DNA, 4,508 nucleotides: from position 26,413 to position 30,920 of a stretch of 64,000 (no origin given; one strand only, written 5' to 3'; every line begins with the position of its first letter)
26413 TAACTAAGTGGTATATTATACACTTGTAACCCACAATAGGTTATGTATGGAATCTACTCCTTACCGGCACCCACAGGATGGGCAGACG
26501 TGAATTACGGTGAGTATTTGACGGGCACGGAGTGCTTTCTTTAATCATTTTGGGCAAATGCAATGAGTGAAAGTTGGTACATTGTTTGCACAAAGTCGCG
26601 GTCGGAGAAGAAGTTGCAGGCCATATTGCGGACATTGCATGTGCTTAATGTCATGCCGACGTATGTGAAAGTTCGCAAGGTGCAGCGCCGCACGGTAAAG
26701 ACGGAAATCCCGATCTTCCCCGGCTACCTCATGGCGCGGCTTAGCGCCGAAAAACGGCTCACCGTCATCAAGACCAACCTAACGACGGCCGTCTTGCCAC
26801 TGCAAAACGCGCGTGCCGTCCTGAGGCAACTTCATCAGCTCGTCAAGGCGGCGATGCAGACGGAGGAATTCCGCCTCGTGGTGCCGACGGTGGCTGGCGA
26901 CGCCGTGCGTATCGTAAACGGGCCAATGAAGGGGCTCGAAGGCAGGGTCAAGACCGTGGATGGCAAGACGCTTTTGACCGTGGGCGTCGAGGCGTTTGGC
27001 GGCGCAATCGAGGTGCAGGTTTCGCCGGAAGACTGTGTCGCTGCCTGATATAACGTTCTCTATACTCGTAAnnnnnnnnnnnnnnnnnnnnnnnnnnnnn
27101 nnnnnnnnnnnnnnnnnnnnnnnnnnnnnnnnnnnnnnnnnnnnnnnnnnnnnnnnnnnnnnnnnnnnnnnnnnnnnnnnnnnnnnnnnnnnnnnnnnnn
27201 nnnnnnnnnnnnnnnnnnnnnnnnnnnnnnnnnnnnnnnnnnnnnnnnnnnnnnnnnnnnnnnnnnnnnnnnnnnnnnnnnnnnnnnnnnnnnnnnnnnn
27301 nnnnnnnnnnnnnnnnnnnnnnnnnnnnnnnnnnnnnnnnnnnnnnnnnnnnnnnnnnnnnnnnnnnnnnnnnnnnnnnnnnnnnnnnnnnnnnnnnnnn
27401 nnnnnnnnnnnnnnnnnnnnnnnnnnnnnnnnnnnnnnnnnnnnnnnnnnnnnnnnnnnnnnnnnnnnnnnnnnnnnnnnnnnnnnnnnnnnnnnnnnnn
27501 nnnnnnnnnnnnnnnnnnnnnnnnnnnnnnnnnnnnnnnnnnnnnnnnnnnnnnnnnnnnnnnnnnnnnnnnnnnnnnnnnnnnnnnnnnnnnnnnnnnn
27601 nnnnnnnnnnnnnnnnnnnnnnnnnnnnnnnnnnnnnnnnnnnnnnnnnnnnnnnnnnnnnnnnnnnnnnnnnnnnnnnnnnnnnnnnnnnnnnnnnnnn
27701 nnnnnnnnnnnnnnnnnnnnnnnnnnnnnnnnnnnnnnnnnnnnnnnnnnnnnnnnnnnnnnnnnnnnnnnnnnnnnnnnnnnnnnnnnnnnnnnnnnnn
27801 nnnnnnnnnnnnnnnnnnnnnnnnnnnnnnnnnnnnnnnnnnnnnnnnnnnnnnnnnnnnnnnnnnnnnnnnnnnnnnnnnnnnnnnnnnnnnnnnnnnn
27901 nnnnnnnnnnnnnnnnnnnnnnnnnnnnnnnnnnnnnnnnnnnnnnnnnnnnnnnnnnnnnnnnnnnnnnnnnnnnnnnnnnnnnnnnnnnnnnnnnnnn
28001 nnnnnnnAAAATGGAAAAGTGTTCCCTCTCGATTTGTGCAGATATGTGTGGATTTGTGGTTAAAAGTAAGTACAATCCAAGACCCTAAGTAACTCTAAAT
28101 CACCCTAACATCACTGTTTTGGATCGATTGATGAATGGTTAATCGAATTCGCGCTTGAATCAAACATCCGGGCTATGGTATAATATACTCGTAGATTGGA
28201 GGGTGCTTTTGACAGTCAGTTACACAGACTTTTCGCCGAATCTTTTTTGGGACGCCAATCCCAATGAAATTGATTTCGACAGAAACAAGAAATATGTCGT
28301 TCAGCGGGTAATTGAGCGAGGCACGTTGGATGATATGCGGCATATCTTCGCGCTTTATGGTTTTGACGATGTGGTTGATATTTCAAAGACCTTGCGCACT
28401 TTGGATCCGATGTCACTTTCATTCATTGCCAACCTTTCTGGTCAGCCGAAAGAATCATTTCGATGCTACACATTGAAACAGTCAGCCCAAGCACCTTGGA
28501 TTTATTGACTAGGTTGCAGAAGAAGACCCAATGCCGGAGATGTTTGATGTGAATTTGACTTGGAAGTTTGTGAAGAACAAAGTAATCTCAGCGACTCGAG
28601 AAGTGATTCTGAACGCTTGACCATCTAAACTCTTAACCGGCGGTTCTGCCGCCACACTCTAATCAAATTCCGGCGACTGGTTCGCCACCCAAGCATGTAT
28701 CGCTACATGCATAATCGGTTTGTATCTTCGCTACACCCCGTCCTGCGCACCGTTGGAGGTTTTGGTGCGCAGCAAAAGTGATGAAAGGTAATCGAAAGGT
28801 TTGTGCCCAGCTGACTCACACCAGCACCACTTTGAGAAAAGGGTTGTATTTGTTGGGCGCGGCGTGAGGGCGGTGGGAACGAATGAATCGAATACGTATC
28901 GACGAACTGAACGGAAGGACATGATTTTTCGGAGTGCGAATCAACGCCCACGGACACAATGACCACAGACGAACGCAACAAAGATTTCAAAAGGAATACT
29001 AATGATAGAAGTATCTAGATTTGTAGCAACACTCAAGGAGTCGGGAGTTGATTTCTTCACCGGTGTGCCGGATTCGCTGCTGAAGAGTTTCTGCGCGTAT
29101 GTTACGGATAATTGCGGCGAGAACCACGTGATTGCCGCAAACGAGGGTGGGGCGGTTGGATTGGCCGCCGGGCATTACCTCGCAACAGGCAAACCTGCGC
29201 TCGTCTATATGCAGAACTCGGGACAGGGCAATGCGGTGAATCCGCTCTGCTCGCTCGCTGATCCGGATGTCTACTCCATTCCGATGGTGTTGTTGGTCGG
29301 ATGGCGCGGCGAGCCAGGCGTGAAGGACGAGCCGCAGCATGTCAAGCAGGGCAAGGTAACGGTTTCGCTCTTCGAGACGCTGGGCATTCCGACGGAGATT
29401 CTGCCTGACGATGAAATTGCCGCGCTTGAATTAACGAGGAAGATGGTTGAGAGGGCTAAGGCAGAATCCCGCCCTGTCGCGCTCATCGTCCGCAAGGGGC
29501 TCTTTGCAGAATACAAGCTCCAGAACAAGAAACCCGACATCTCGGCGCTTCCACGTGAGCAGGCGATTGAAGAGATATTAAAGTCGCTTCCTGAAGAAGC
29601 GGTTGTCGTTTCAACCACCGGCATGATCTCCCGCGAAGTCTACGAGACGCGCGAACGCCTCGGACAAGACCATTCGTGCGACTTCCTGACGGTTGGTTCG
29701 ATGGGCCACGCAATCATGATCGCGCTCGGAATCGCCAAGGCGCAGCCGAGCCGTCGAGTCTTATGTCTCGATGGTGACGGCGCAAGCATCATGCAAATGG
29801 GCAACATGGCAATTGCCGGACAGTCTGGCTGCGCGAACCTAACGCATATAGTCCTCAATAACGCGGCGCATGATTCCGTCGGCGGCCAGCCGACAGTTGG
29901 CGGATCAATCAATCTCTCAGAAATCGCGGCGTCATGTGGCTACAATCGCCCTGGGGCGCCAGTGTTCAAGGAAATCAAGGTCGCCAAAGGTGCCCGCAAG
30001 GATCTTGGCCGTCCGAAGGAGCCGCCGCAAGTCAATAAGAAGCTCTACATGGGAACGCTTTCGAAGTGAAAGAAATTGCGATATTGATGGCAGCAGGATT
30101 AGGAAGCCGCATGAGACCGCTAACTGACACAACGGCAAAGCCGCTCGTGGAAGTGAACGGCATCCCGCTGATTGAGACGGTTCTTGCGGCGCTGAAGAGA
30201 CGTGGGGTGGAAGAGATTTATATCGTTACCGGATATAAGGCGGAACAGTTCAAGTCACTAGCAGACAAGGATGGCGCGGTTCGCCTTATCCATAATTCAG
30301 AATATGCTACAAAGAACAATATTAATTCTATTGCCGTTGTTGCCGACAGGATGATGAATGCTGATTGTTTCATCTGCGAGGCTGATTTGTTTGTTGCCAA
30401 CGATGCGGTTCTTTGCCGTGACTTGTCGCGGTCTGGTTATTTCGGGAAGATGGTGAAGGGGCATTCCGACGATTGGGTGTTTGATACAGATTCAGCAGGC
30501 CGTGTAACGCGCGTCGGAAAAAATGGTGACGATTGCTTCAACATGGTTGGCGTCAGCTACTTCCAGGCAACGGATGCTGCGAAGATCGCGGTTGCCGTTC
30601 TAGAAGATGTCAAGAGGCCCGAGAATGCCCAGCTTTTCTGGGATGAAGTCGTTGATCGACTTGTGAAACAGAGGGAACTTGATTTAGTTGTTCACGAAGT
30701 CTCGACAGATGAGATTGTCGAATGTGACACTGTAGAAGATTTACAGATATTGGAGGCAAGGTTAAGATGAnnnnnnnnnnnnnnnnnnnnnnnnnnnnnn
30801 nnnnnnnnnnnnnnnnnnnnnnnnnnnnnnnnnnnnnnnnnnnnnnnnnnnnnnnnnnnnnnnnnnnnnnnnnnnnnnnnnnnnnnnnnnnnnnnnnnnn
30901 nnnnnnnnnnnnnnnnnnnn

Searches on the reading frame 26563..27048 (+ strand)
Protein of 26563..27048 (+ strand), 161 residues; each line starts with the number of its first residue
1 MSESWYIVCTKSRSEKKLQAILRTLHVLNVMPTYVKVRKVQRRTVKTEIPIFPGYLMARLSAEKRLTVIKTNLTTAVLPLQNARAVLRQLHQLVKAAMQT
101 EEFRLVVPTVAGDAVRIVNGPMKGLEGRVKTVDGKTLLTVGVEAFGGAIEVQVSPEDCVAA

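Call 7: search_protein_families(library=pfam, proteins=[window:26563-27048:+], max_evalue=0.01)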
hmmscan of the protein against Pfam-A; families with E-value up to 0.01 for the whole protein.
window:26563-27048:+ (161 aa): 5 families
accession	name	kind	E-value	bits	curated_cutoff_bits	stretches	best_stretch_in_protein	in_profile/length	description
PF02357.24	NusG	-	1.1e-10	42.3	22.2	1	4-71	2-68/93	Transcription termination factor nusG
PF00467.35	KOW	-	1.2e-05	25.3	22.3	1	112-136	2-26/32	KOW motif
PF23290.1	KOW5_SPT5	-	9.7e-05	22.2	27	1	112-136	3-27/46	Transcription elongation factor SPT5, fifth KOW domain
PF23284.2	KOW2_Spt5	-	0.00011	22.4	28.9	1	112-136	2-26/50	Transcription elongation factor SPT5, second KOW domain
PF23291.1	KOW4_SPT5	-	0.0022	18.3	27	1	111-132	11-32/55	Transcription elongation factor SPT5, fourth KOW domain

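Call 8: search_protein_families(library=ncbifam, proteins=[window:26563-27048:+], max_evalue=0.01)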
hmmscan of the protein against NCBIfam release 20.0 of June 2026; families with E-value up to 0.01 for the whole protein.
window:26563-27048:+ (161 aa): 7 families
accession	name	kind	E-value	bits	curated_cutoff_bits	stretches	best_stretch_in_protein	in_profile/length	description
NF033644.1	antiterm_UpxY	subfamily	6.9e-22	78.2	100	1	5-158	1-164/164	UpxY family transcription antiterminator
NF033641.1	antiterm_LoaP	exception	2.6e-12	47.2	125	1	5-154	1-160/166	antiterminator LoaP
TIGR01955.1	RfaH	equivalog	6.1e-11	42.6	144.5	1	5-154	1-154/159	transcription/translation regulatory transformer protein RfaH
TIGR00922.1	nusG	equivalog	2e-10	40.8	135.7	1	5-153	1-164/172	transcription termination/antitermination protein NusG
NF006534.0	PRK09014.1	equivalog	4.8e-10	39.6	124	1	3-136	2-137/162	transcription/translation regulatory transformer protein RfaH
TIGR01956.2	NusG_myco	equivalog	5.6e-06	26.1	150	1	109-157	186-235/239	transcription termination/antitermination protein NusG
TIGR01080.1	rplX_A_E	equivalog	0.00023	21.5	47.65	1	106-137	39-70/116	50S ribosomal protein L24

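Call 11: find_encoding_contigs(protein=window:26563-27048:+, flank=6000, max_places=10)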
Protein window:26563-27048:+ (161 aa): no gene with exactly this product is on record in the collection.

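Call 46: search_solved_structures(query=window:26563-27045:+, max_evalue=0.01)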
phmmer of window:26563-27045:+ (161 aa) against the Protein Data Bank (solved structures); distinct sequences matched with E-value up to 0.01: 2.
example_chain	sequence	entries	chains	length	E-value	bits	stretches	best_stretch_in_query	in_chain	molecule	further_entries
8f5g_A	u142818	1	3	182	7.3e-07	33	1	3-137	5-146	Transcription termination/antitermination protein NusG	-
2lq8_A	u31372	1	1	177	0.0003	24.5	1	1-149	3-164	Transcription antitermination protein nusG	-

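Call 77: find_homologous_proteins(query=window:26563-27045:+, max_evalue=0.001)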
Query window:26563-27045:+ (161 aa): 38 proteins with E <= 0.001 among 96 candidates.
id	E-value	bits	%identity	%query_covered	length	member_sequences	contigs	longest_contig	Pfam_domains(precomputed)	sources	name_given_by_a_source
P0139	2.9e-96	337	100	100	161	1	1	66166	PF00467.36,PF02357.25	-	-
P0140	8.1e-96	336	99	100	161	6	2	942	PF00467.36,PF02357.25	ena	-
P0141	2.3e-88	312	91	100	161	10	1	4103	PF02357.25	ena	-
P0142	2.7e-87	308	90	100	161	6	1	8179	PF00467.36,PF02357.25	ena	-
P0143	5.2e-87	307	91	100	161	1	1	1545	PF02357.25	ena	-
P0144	1.1e-86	306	88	100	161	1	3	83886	PF02357.25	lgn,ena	-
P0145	1.1e-82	293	86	100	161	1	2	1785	PF00467.36,PF02357.25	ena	-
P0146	7.5e-81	288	83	100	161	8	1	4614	PF02357.25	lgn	-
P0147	2.5e-80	286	87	98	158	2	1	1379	PF00467.36,PF02357.25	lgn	-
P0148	4.8e-80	285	80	100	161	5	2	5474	PF23290.2,PF00467.36,PF02357.25,PF23284.3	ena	-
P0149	3.7e-77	276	90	89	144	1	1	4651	-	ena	-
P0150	3.7e-76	272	78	100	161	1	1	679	PF23290.2,PF00467.36,PF02357.25,PF23284.3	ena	-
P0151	4.5e-66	240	66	100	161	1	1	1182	PF00467.36,PF02357.25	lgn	-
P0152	6.1e-66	239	71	99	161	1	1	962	PF02357.25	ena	-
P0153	6.1e-66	239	67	100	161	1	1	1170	PF02357.25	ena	-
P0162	6.9e-62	226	66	98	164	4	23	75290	PF02357.25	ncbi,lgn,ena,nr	ncbi:MAG: hypothetical protein IJJ51_00270 [Kiritimatiellae bacterium]|nr:hypothetical protein [Kiri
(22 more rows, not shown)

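Call 78: find_encoding_contigs(protein=P0162, flank=2500, max_places=10)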
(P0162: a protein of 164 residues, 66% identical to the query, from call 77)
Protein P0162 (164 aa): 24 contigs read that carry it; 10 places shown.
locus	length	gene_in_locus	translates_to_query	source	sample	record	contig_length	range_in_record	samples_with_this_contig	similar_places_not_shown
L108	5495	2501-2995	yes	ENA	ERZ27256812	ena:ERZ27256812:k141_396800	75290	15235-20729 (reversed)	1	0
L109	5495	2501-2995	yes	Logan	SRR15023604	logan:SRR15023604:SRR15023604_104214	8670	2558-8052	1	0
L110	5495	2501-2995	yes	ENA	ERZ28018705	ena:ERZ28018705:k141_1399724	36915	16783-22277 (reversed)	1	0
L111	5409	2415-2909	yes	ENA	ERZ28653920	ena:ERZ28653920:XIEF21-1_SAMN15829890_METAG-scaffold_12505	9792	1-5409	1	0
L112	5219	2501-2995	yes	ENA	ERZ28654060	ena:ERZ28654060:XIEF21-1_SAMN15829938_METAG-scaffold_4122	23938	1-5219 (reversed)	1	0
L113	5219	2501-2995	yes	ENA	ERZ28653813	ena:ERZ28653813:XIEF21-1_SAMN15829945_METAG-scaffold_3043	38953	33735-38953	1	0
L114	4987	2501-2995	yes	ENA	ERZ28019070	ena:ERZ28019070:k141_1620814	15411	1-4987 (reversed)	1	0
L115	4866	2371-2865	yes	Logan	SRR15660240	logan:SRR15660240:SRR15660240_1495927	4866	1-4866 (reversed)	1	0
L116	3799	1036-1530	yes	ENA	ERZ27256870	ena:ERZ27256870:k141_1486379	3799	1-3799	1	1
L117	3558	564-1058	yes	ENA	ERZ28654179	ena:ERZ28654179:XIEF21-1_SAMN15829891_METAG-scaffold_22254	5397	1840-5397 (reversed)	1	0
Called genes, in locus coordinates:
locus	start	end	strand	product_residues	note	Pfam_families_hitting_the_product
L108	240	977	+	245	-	PF02146:SIR2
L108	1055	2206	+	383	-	PF00589:Phage_integrase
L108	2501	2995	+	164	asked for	PF02357:NusG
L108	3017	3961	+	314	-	-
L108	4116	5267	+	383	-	PF13173:AAA_14, PF13635:DUF4143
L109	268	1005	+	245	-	PF02146:SIR2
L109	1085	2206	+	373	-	PF00589:Phage_integrase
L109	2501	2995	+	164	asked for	PF02357:NusG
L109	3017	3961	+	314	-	-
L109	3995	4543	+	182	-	PF13173:AAA_14, PF13635:DUF4143 (weak)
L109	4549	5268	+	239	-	PF02775:TPP_enzyme_C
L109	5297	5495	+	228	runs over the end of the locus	PF00465:Fe-ADH, PF25137:ADH_Fe_C (weak)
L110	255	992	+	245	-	PF02146:SIR2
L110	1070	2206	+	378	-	PF00589:Phage_integrase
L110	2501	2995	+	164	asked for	PF02357:NusG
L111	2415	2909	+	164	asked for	PF02357:NusG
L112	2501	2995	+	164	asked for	PF02357:NusG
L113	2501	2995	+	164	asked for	PF02357:NusG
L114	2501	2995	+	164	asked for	PF02357:NusG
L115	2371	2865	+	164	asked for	PF02357:NusG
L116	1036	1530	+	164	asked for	PF02357:NusG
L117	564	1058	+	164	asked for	PF02357:NusG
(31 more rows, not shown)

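Call 97: find_encoding_contigs(protein=P0140, flank=1500, max_places=10)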
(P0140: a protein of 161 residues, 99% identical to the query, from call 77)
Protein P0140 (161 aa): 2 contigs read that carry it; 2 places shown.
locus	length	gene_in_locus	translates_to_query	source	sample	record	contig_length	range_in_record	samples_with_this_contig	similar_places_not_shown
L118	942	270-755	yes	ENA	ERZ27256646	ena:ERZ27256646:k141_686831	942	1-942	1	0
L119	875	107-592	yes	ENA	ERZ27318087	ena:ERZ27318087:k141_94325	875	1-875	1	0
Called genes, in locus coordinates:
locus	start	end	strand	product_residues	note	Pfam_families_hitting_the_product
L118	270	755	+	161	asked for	PF02357:NusG, PF00467:KOW (faint)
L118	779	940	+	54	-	?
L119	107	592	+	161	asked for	PF02357:NusG, PF00467:KOW (faint)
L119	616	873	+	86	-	?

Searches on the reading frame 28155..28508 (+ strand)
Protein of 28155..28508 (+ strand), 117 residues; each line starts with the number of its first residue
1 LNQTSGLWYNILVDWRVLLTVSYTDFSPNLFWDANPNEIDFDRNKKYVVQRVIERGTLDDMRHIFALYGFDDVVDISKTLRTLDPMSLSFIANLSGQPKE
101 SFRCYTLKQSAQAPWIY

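Call 8: search_protein_families(library=ncbifam, proteins=[window:28155-28508:+], max_evalue=0.01)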
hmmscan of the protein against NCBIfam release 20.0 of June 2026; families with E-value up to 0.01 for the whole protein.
window:28155-28508:+ (117 aa): 0 families

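Call 47: search_protein_families(library=pfam, proteins=[window:28155-28505:+], max_evalue=0.1)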
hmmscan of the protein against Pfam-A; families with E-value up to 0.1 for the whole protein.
window:28155-28505:+ (117 aa): 2 families
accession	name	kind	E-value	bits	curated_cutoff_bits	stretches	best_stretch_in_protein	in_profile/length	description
PF21956.1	DUF6922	-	1.9e-19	69.3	27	1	26-76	1-51/52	Family of unknown function (DUF6922)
PF00806.25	PUF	-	0.084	13.1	26.3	0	47-65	13-31/35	Pumilio-family RNA binding repeat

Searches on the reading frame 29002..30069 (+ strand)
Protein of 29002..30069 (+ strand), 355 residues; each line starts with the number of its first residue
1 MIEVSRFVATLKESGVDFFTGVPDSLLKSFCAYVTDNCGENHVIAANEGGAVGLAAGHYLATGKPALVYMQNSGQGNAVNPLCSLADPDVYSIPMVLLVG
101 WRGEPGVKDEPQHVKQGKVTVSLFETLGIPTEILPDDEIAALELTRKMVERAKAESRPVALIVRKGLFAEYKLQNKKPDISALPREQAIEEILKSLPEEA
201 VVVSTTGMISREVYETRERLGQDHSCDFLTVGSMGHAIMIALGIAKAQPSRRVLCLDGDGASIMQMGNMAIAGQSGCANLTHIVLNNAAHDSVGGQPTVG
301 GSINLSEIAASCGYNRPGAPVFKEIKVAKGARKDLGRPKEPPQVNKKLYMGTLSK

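Call 7: search_protein_families(library=pfam, proteins=[window:29002-30069:+], max_evalue=0.01)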
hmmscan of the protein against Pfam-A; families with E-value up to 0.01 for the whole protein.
window:29002-30069:+ (355 aa): 2 families
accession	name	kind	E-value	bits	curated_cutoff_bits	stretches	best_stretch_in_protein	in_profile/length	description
PF02776.23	TPP_enzyme_N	-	9.6e-19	67.8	26.8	1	7-116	7-111/119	Thiamine pyrophosphate enzyme, N-terminal TPP binding domain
PF02775.26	TPP_enzyme_C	-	5.9e-14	52.6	21.9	1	227-306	23-101/151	Thiamine pyrophosphate enzyme, C-terminal TPP binding domain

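Call 8: search_protein_families(library=ncbifam, proteins=[window:29002-30069:+], max_evalue=0.01)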
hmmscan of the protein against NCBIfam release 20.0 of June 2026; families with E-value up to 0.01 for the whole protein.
window:29002-30069:+ (355 aa): 51 families (the best 25 are shown)
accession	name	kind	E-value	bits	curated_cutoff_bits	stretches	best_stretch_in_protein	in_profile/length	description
TIGR03297.1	Ppyr-DeCO2ase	equivalog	6.6e-139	462.9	312.5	1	15-315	1-303/360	phosphonopyruvate decarboxylase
TIGR03846.1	sulfopy_beta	equivalog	7.5e-27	94.4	221.5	1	185-316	1-127/182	sulfopyruvate decarboxylase subunit beta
TIGR03845.1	sulfopyru_alph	equivalog_domain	7.4e-26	91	147.95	1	8-165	5-157/160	sulfopyruvate decarboxylase subunit alpha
NF004813.0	PRK06163.1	equivalog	7.1e-22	78.1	240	1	184-315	14-141/202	hypothetical protein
NF006016.1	PRK08155.1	equivalog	4.4e-16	58.4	870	2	231-291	408-467/554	acetolactate synthase large subunit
NF006052.0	PRK08199.1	subfamily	3.6e-15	55.3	539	1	167-289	350-471/559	thiamine pyrophosphate protein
NF005485.1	PRK07092.1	equivalog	9.5e-15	54.4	493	2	173-291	338-454/523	benzoylformate decarboxylase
NF005760.0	PRK07586.1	equivalog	3e-14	52.9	363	1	170-290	324-442/514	acetolactate synthase large subunit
TIGR00118.1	acolac_lg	equivalog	3.9e-14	52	538.35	2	183-289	361-466/557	biosynthetic-type acetolactate synthase large subunit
NF005860.0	PRK07789.1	equivalog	3.6e-13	48.7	881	2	7-101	40-132/615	acetolactate synthase large subunit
NF005713.0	PRK07525.1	subfamily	3.5e-12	45.5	620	2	177-288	380-490/592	sulfoacetaldehyde acetyltransferase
NF005364.0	PRK06882.1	equivalog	1.3e-11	43.6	1083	2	7-100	10-101/574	acetolactate synthase 3 large subunit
NF006524.0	PRK08978.1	equivalog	1.9e-11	43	738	2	189-274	358-443/548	acetolactate synthase 2 catalytic subunit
NF005584.0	PRK07282.1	equivalog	6.9e-11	41.4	970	2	8-107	17-114/566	acetolactate synthase large subunit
NF004710.0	PRK06048.1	equivalog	8.3e-11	41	976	2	189-289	372-470/561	acetolactate synthase large subunit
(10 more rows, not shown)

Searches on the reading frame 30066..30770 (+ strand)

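Call 7: search_protein_families(library=pfam, proteins=[window:30066-30770:+], max_evalue=0.01)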
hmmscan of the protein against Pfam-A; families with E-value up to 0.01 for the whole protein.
window:30066-30770:+ (234 aa): 3 families
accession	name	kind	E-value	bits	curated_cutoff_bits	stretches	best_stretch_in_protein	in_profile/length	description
PF12804.13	NTP_transf_3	-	1.6e-13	51.6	27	1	5-115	1-103/160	MobA-like NTP transferase domain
PF00483.29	NTP_transferase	-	3.1e-13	50.3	21.2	1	5-133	2-124/245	Nucleotidyl transferase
PF01128.25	IspD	-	5.7e-05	23.4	27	1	4-92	2-88/221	2-C-methyl-D-erythritol 4-phosphate cytidylyltransferase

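Call 8: search_protein_families(library=ncbifam, proteins=[window:30066-30770:+], max_evalue=0.01)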
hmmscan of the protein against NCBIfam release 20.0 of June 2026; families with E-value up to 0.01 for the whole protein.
window:30066-30770:+ (234 aa): 40 families (the best 25 are shown)
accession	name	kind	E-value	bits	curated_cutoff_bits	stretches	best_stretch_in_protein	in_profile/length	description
TIGR03992.1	Arch_glmU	subfamily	1.3e-17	63.8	292.1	1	5-115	3-114/393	bifunctional sugar-1-phosphate nucleotidylyltransferase/acetyltransferase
NF041313.1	UDPGP_AglF_Halo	equivalog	1.6e-16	60.4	400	1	5-186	3-192/234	UTP--glucose-1-phosphate uridylyltransferase AglF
NF045761.1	NAMPUrTaseMurU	equivalog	1.4e-15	57.8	250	1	5-66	3-64/226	N-acetylmuramate alpha-1-phosphate uridylyltransferase MurU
NF052502.1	man1P_GTase_Rv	exception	2.5e-13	49.6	440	1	5-113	3-113/352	mannose-1-phosphate guanylyltransferase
NF045665.1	NTPtran_DVU1551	equivalog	3.5e-13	49.3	315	1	5-97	3-88/359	DVU_1551 family NTP transferase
NF045697.1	MurNAcPUrMurU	equivalog_domain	1.1e-11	44.6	370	1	7-112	2-102/229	N-acetylmuramate alpha-1-phosphate uridylyltransferase MurU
NF041173.1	Sug_nt_acttase_Thmprot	equivalog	2.1e-11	43.4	600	1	5-148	3-147/405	bifunctional sugar-1-phosphate nucleotidylyltransferase/acetyltransferase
TIGR01208.1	rmlA_long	equivalog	4.6e-11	42.2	320.25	1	5-71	2-69/353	glucose-1-phosphate thymidylyltransferase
TIGR03310.1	matur_MocA_YgfJ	equivalog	8.6e-10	38.9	186.45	1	5-108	2-100/188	molybdenum cofactor cytidylyltransferase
NF041135.1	IPPtranDIPPsyn_Thcocales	equivalog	2.2e-09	36.8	580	1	5-226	3-210/419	bifunctional L-myo-inositol-1-phosphate cytidylyltransferase/CDP-L-myo-inositol myo-inositolphosphotransferase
NF010933.0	PRK14353.1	equivalog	1.4e-08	33.8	505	1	3-70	6-70/453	bifunctional UDP-N-acetylglucosamine diphosphorylase/glucosamine-1-phosphate N-acetyltransferase GlmU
NF049965.1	GlMnHpPGnyltfHddC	equivalog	2.2e-08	34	300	1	5-109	3-107/221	D-glycero-D-manno-heptose 1-phosphate guanosyltransferase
TIGR00454.1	TIGR00454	hypoth_equivalog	4.5e-08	33.2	174.7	1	5-64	3-58/183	TIGR00454 family protein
NF002023.0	PRK00844.1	subfamily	5.3e-08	32.1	458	1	4-64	8-69/408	glucose-1-phosphate adenylyltransferase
NF010935.0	PRK14355.1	equivalog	6.4e-08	31.7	718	1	4-81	5-79/459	bifunctional UDP-N-acetylglucosamine diphosphorylase/glucosamine-1-phosphate N-acetyltransferase GlmU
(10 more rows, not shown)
